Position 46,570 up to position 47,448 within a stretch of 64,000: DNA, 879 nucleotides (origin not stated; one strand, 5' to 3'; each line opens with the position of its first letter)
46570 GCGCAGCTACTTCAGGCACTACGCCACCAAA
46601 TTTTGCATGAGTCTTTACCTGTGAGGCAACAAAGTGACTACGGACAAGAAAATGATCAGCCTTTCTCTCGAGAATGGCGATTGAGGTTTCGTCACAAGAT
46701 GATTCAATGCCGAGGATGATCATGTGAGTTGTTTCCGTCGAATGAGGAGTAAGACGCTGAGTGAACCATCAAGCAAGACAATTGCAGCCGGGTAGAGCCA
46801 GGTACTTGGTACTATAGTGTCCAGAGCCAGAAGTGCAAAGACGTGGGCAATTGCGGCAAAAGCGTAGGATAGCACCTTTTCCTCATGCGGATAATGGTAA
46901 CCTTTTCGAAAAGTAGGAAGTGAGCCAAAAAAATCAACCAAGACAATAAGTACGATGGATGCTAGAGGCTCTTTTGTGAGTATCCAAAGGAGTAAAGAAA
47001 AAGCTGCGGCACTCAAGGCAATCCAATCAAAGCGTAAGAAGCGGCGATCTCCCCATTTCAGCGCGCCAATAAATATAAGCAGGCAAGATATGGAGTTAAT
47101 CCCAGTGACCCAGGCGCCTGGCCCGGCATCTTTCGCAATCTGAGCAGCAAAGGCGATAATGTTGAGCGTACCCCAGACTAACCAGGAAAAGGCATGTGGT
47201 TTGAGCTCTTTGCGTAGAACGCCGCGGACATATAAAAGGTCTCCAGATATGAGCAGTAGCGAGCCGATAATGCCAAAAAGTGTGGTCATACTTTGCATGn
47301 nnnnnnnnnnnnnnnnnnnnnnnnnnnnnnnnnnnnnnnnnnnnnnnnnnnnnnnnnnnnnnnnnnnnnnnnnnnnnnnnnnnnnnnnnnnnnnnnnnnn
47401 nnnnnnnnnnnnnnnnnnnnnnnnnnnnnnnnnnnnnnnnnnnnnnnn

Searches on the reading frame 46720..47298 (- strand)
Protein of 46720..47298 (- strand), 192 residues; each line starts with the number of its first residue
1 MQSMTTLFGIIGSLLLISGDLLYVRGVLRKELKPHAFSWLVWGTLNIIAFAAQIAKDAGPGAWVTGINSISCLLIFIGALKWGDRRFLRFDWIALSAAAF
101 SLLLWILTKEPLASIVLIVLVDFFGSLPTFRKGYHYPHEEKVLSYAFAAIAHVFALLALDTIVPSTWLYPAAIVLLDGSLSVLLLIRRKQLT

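Call 7: search_protein_families(library=pfam, max_evalue=1, proteins=[window:46720-47298:-])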
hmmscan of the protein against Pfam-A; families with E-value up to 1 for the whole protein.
window:46720-47298:- (192 aa): 2 families
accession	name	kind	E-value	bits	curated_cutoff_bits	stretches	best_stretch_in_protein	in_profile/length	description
PF04070.17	DUF378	-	0.044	14.1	25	1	67-95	3-31/60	Domain of unknown function (DUF378)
PF06686.16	SpoIIIAC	-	0.051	14.2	24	1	47-79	10-42/56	Stage III sporulation protein AC/AD protein family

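Call 93: search_protein_families(library=padloc, max_evalue=1, proteins=[window:46720-47298:-])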
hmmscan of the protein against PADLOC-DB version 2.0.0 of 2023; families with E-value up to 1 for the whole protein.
window:46720-47298:- (192 aa): 0 families

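Call 96: list_cluster_members(proteins=[window:46720-47298:-, window:45674-46723:-, window:45459-45635:+, window:44598-44909:+, P0001, P0003])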
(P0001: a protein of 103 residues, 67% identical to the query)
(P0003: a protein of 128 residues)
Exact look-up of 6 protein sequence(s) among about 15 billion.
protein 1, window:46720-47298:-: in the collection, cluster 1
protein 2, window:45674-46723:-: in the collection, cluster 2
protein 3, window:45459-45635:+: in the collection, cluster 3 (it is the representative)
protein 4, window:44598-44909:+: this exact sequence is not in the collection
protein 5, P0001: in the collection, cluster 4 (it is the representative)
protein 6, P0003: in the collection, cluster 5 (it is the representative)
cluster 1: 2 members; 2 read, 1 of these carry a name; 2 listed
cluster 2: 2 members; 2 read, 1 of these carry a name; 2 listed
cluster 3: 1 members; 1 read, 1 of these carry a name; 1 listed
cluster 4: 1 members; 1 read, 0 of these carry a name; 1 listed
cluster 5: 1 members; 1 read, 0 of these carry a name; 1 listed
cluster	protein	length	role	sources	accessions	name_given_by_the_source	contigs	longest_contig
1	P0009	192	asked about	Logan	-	-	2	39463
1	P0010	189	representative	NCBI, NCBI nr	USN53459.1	MAG: hypothetical protein H6760_04870 [Candidatus Nomurabacteria bacterium]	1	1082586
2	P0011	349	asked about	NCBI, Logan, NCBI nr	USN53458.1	MAG: tRNA (adenosine(37)-N6)-threonylcarbamoyltransferase complex transferase subunit ...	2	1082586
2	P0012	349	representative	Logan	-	-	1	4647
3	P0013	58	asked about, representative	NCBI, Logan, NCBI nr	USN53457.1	MAG: hypothetical protein H6760_04860 [Candidatus Nomurabacteria bacterium]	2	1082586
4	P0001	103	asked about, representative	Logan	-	-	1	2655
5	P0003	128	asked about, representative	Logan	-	-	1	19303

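Call 97: find_encoding_contigs(protein=P0012, flank=5000)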
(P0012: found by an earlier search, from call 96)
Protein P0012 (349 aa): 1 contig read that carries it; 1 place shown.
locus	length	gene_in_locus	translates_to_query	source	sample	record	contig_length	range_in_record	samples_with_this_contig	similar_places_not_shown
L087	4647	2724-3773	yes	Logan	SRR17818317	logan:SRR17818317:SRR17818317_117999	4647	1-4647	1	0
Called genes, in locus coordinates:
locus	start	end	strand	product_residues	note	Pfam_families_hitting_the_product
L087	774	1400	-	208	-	-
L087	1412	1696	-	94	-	-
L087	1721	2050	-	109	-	-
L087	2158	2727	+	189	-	-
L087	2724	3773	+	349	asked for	PF00814:TsaD, PF22521:HypF_C_2 (weak)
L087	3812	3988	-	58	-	-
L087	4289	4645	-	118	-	?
